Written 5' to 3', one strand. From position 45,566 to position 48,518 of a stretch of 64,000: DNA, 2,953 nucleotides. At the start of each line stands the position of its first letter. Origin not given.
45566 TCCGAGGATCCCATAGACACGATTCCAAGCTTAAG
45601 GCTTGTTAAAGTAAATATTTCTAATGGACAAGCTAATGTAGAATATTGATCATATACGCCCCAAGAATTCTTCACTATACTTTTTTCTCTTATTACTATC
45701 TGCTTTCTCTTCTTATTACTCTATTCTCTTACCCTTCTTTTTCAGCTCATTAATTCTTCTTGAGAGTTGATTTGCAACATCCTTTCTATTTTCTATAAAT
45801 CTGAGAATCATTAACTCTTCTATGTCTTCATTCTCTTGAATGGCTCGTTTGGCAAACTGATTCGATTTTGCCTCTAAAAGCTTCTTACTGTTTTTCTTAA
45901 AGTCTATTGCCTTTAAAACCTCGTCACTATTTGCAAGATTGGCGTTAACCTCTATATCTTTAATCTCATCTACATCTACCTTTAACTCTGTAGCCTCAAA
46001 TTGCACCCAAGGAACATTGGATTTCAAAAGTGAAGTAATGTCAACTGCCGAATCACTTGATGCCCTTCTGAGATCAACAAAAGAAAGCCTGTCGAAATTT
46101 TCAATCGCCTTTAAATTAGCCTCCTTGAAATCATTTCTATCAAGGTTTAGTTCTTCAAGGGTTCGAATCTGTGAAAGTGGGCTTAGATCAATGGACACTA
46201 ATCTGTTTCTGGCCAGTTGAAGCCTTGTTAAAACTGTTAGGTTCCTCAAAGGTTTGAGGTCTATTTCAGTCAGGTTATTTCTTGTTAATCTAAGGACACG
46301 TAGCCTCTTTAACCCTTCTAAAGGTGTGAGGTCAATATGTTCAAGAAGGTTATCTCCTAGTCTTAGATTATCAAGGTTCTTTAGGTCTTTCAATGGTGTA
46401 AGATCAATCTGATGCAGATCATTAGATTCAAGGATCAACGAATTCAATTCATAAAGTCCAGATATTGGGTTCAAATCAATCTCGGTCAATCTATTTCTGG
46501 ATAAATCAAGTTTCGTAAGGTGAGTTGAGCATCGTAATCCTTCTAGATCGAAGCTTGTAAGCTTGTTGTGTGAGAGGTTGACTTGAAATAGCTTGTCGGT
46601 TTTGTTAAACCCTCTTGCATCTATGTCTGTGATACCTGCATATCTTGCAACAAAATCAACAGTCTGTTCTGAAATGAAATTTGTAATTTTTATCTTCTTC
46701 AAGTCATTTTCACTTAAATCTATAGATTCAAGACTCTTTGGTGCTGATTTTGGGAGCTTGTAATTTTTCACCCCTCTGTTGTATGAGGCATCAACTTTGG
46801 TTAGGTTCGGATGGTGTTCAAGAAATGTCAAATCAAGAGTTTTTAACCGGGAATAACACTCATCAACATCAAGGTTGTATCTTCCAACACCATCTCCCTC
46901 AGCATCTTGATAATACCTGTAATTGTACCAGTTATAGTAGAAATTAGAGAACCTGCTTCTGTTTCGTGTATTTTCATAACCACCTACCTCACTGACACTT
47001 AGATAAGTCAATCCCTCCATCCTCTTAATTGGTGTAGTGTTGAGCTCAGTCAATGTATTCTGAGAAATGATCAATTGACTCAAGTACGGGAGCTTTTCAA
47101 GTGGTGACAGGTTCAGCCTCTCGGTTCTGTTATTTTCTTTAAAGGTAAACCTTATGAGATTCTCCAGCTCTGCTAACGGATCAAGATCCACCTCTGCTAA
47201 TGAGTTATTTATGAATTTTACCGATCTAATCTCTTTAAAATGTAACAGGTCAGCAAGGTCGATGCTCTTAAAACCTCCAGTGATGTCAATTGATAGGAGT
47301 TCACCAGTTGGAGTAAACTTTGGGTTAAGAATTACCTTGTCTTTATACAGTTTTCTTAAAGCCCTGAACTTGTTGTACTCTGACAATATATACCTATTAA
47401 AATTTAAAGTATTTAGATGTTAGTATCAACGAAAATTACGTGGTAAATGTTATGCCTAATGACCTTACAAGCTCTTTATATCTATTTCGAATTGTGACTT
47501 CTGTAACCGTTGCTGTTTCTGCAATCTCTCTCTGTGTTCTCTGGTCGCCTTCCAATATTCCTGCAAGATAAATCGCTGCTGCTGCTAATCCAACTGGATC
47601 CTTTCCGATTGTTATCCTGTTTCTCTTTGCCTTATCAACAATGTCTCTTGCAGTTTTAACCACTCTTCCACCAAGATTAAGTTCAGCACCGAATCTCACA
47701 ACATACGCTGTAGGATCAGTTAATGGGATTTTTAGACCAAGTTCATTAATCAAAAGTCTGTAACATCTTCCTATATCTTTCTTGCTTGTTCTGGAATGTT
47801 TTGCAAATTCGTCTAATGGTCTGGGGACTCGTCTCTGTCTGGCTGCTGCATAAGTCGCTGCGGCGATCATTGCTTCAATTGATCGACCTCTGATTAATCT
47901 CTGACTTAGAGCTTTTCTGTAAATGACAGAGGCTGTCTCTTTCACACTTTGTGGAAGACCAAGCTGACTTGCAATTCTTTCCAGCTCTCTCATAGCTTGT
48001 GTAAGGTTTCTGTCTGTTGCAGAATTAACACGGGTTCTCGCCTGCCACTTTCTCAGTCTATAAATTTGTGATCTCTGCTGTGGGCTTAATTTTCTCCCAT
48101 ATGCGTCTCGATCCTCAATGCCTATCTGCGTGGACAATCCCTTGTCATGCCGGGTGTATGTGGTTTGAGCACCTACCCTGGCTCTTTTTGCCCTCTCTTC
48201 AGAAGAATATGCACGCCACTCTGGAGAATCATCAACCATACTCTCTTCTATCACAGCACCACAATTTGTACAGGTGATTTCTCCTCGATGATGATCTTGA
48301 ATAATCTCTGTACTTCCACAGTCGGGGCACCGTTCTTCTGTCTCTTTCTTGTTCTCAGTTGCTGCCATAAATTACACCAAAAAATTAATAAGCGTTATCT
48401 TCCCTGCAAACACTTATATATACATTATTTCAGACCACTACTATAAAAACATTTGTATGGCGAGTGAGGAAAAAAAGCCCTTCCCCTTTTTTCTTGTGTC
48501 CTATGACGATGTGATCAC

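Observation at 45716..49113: LRR protein, TFB and a Ras-like small GTPase clustered on one strand; the GTPase has Glu in place of the catalytic Gln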

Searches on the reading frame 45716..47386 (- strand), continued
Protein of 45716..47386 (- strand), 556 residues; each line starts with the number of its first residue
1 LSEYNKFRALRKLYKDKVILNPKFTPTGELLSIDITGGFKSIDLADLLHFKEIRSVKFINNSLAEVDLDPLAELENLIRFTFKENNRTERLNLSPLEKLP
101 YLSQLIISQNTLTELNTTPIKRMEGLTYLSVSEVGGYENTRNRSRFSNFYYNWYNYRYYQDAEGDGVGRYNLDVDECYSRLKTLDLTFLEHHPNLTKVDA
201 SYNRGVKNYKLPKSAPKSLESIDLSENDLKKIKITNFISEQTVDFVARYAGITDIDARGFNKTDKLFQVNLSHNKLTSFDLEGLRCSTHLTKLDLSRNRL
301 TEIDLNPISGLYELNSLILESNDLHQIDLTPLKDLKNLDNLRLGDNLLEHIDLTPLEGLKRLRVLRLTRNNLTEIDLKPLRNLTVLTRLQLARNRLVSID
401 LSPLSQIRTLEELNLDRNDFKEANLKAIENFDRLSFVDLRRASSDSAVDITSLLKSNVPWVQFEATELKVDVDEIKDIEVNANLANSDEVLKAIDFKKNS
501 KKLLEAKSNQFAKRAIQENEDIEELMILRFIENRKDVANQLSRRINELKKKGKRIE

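Call 60: search_solved_structures(query=window:45716-47386:-, max_evalue=0.0001)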
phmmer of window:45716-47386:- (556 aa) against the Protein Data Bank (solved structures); distinct sequences matched with E-value up to 0.0001: 208 (the best 60 are shown).
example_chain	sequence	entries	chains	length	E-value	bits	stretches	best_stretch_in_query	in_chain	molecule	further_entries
5il7_A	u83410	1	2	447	1.5e-33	119.7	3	284-421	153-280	Rab family protein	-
6hlu_A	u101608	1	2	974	2e-31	112.6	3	286-422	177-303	Rab family protein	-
8r4b_A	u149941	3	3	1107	5.9e-31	111.1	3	286-421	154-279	Rab family protein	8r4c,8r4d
2omy_A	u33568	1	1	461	1e-27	100.4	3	229-436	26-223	Internalin-A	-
2omv_A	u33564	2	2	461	3e-27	98.8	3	229-435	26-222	Internalin-A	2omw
2omu_A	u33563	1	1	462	2.4e-26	95.9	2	229-435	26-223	Internalin-A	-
2omx_A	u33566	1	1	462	4.4e-26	95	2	229-435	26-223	Internalin-A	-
2omt_A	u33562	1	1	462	4.5e-26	95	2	229-436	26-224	Internalin-A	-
2omz_A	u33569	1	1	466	1.3e-25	93.5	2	229-436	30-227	Internalin-A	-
4u7l_A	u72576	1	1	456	4e-25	91.9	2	263-447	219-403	Leucine-rich repeats and immunoglobulin-like domains protein 1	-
8h62_A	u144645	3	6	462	7.1e-25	91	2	229-436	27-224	Internalin A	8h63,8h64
1o6s_A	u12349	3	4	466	8.4e-25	90.8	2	229-436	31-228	INTERNALIN A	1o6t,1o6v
7wrq_A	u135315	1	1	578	2.7e-22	82.5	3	255-418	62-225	Insulin-like growth factor-binding protein complex acid labile subunit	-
4z0c_A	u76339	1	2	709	4.6e-21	78.4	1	254-399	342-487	Toll-like receptor 13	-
4kng_A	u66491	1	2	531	5.2e-20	75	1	270-446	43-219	Leucine-rich repeat-containing G-protein coupled receptor 5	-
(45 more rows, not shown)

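Call 61: search_solved_structures(query=A3, max_evalue=1e-10, show_alignments=2)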
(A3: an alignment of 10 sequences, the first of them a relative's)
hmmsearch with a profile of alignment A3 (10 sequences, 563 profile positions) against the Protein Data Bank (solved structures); distinct sequences matched with E-value up to 1e-10: 224 (the best 60 are shown).
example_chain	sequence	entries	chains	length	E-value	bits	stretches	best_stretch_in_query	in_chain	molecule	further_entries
4u7l_A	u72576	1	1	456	2.1e-48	168.3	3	215-405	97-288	Leucine-rich repeats and immunoglobulin-like domains protein 1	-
5il7_A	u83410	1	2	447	1.1e-45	159.3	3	259-423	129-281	Rab family protein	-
8r4b_A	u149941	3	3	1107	2.9e-43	151.4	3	260-422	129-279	Rab family protein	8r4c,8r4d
6hlu_A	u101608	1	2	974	4.6e-43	150.7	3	262-422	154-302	Rab family protein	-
7wrq_A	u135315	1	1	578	1.8e-42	148.7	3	264-429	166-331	Insulin-like growth factor-binding protein complex acid labile subunit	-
4z0c_A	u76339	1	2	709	2.3e-40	141.8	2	190-364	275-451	Toll-like receptor 13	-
8suf_A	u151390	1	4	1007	9.1e-36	126.6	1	217-352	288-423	TIR domain-containing protein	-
4li2_A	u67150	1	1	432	4.8e-35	124.2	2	269-399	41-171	Leucine-rich repeat-containing G-protein coupled receptor 4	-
4li1_B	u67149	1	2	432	5.6e-35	124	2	269-399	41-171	Leucine-rich repeat-containing G-protein coupled receptor 4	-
4ufs_A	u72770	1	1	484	7.2e-35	123.7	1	268-400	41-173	LEUCINE-RICH REPEAT-CONTAINING G-PROTEIN COUPLED RECEPTOR 5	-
4ufr_A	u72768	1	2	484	7.2e-35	123.7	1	268-400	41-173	LEUCINE-RICH REPEAT-CONTAINING G-PROTEIN COUPLED RECEPTOR 5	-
4kng_A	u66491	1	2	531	8.4e-35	123.4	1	268-400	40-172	Leucine-rich repeat-containing G-protein coupled receptor 5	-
4bsr_A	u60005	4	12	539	9e-35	123.3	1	268-400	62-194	LEUCINE-RICH REPEAT-CONTAINING G-PROTEIN COUPLED RECEPTOR 5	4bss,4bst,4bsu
4kt1_A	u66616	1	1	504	3.7e-32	114.7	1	268-400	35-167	Leucine-rich repeat-containing G-protein coupled receptor 4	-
4qxe_A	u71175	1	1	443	6.6e-32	113.9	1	268-400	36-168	Leucine-rich repeat-containing G-protein coupled receptor 4, linker, Variable lymphocyte r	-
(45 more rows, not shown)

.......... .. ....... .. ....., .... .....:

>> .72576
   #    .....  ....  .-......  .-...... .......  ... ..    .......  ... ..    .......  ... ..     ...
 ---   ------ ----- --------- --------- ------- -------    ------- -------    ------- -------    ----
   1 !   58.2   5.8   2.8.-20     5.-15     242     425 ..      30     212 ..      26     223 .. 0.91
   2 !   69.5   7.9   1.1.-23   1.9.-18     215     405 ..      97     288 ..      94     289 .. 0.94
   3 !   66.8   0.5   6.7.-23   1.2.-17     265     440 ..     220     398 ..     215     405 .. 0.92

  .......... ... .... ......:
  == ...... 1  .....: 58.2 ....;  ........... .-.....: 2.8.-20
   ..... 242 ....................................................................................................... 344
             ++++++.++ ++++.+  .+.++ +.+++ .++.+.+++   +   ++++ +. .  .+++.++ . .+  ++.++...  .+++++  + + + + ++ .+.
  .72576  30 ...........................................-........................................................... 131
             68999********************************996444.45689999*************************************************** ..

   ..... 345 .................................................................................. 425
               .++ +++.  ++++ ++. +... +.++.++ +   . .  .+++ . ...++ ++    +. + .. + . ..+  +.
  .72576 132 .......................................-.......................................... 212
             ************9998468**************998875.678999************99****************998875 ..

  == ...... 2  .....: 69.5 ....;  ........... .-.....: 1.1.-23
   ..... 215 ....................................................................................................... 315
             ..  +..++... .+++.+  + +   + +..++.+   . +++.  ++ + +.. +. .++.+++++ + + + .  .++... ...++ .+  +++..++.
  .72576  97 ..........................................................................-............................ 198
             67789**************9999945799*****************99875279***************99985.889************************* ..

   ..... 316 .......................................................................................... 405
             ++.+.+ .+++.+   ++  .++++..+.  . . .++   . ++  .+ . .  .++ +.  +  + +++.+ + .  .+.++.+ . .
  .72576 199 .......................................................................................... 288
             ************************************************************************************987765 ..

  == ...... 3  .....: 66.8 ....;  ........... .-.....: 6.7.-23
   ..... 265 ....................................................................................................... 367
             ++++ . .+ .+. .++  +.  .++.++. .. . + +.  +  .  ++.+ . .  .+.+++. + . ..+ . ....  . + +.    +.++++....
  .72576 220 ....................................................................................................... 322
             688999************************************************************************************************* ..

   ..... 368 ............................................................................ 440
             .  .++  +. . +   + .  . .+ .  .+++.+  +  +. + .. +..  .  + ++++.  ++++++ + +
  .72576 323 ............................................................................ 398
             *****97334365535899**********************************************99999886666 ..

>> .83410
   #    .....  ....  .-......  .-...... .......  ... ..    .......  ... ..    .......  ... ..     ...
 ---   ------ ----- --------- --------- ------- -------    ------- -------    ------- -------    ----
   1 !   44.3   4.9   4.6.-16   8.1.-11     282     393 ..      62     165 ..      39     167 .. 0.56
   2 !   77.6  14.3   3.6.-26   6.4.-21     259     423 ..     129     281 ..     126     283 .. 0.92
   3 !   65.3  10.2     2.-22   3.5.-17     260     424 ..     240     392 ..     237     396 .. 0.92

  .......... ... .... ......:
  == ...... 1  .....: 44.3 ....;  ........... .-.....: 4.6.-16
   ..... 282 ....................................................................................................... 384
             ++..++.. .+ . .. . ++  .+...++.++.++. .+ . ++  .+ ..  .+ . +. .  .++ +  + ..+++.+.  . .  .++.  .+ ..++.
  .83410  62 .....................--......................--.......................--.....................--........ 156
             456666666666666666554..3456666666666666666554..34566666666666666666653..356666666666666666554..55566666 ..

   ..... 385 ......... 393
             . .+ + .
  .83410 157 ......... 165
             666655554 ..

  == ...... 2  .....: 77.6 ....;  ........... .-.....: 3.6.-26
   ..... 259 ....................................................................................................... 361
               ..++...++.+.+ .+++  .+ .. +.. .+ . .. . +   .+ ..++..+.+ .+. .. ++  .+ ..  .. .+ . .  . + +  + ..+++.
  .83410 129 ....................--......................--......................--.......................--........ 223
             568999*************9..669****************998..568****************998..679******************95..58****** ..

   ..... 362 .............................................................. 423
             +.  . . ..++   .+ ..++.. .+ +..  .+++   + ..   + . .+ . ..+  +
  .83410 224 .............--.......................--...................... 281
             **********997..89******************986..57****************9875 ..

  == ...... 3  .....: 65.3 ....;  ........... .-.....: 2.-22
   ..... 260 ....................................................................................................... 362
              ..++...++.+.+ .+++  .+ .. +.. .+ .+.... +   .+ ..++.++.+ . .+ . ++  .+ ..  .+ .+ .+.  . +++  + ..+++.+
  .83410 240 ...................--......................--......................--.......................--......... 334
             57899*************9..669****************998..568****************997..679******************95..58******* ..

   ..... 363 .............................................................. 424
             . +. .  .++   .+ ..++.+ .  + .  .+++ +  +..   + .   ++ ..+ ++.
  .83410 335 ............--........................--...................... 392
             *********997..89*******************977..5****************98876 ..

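Call 62: fold_search(model_id=the predicted structure, library=pdb)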
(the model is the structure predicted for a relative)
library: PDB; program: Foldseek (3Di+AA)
matches with E <= 10: 1070; with E <= 0.001: 673
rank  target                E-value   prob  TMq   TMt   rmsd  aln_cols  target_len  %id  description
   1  6hlu_A                1.1e-16  1.00  0.57  0.36   5.3       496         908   20  Crystal structure of the LRR-Roc-COR domain of the Chlorobium tepidum Roco protein (released 2018-12-26)
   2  5il7_A                2.7e-16  1.00  0.55  0.68   5.7       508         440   20  Leucine rich repeat domain of the Chlorobium tepidum Roco protein (released 2016-03-16)
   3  6hlu_B                1.3e-14  1.00  0.56  0.36   5.4       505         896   20  Crystal structure of the LRR-Roc-COR domain of the Chlorobium tepidum Roco protein (released 2018-12-26)
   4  2omw_A                6.4e-14  1.00  0.45  0.53   6.2       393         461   22  Crystal structure of InlA S192N Y369S/mEC1 complex (released 2007-06-05)
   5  2omx_A                6.4e-14  1.00  0.42  0.50   8.1       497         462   18  Crystal structure of InlA S192N G194S+S/hEC1 complex (released 2007-08-28)
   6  2omy_A                7.3e-14  1.00  0.46  0.54   4.8       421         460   24  Crystal structure of InlA S192N/hEC1 complex (released 2007-06-05)
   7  2omv_A                1.0e-13  1.00  0.45  0.53   6.0       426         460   24  Crystal structure of InlA S192N Y369S/hEC1 complex (released 2007-06-05)
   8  8h64_C                1.7e-13  1.00  0.42  0.49   7.2       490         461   20  Crystal structure of Internalin A from Listeria monocytogenes with nanobody VHH24 bound (released 2023-10-04)
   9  1o6s_A                2.7e-13  1.00  0.47  0.56   6.3       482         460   19  Internalin (Listeria monocytogenes) / E-Cadherin (human) Recognition Complex (released 2002-12-13)
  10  8h64_A                3.4e-13  1.00  0.42  0.50   7.4       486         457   19  Crystal structure of Internalin A from Listeria monocytogenes with nanobody VHH24 bound (released 2023-10-04)
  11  1o6t                  3.5e-13  1.00  0.44  0.51   9.1       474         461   22  Internalin (INLA, Listeria monocytogenes) - functional domain, uncomplexed (released 2002-12-23)
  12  1o6v_A                3.9e-13  1.00  0.43  0.51   5.3       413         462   24  Internalin (INLA, Listeria monocytogenes) - functional domain, uncomplexed (released 2002-12-23)
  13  2omu_A                4.4e-13  1.00  0.45  0.53   5.5       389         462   22  Crystal structure of InlA G194S+S Y369S/hEC1 complex (released 2007-08-28)
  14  2omz_A                4.4e-13  1.00  0.42  0.49   9.1       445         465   20  Crystal structure of InlA Y369A/hEC1 complex (released 2007-08-28)
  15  8r4c_A                4.6e-13  1.00  0.57  0.70   5.0       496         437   20  LRR domain of Roco protein from C. tepidum bound to the activating Nanobody NbRoco2 (released 2024-05-01)
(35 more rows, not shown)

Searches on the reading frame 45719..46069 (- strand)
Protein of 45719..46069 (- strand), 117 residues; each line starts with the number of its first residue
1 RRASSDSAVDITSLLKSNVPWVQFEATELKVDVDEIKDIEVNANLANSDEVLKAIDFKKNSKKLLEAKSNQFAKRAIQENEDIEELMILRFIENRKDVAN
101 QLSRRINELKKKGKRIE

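Call 74: search_protein_families(library=pfam, proteins=[window:45719-46069:-], max_evalue=10)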
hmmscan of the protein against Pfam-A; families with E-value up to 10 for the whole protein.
seq(117 aa): 2 families
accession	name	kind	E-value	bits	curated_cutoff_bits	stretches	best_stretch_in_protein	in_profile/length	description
PF17225.8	DUF5301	-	0.16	13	23.1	1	32-97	9-73/97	Domain of unknown function (DUF5300)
PF09032.16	Siah-Interact_N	-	9.5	7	23.5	0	27-77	4-53/78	Siah interacting protein, N terminal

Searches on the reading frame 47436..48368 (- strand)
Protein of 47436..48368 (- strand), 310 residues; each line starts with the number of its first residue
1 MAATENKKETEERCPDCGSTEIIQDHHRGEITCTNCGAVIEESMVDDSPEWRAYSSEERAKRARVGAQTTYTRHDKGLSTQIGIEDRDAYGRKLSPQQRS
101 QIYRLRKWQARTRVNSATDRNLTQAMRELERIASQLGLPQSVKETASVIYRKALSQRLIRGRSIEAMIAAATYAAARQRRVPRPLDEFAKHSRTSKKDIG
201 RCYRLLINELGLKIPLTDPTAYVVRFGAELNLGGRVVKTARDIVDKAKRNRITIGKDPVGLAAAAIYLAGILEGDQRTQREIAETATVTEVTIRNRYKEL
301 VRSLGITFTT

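Call 3: search_protein_families(library=pfam, proteins=[window:47436-48368:-], max_evalue=0.01)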
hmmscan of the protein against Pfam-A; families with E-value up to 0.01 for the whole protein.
window:47436-48368:- (310 aa): 8 families
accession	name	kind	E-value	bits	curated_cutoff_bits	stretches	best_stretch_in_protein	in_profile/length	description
PF00382.24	TFIIB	-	4.9e-44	148.7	23.6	2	214-302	3-91/92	Transcription factor TFIIB repeat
PF08271.17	Zn_Ribbon_TF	-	3.9e-16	58.7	29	1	13-53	2-42/43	TFIIB zinc-binding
PF01667.23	Ribosomal_S27e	-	0.00025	21.1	24.5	1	13-40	9-36/55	Ribosomal protein S27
PF22109.2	Zn_ribbon_tTFIIB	-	0.00026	21.3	28.6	1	13-40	11-39/40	Transcription factor IIB, zinc ribbon, Trypanosome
PF14354.12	Lar_restr_allev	-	0.00027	21.5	28.6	1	13-45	5-37/58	Restriction alleviation protein Lar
PF05204.19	Hom_end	-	0.0015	19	21.1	0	266-308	16-60/110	Homing endonuclease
PF04545.22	Sigma70_r4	-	0.0023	17.9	24.1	0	274-302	18-46/50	Sigma-70, region 4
PF02984.24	Cyclin_C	-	0.006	17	22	0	167-208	46-88/119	Cyclin, C-terminal domain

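Call 4: search_protein_families(library=ncbifam, proteins=[window:47436-48368:-], max_evalue=0.01)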
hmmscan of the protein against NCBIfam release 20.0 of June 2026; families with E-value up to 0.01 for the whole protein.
window:47436-48368:- (310 aa): 5 families
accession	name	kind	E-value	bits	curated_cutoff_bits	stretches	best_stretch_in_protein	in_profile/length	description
NF001658.0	PRK00423.1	subfamily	2.3e-134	447.4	384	1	4-308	6-310/312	transcription initiation factor IIB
NF001629.0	PRK00415.1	equivalog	7.9e-05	22.1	70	1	13-42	16-45/62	30S ribosomal protein S27e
NF047912.1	ECs_2282_CxxC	subfamily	9.6e-05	22.2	37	1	13-41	4-38/60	ECs_2282 family putative zinc-binding protein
TIGR02937.1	sigma70-ECF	superfamily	0.006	16.2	42.9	0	150-304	130-161/165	sigma-70 family RNA polymerase sigma factor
NF004633.0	PRK05978.1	subfamily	0.0086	15.4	187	0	11-50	34-73/149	hypothetical protein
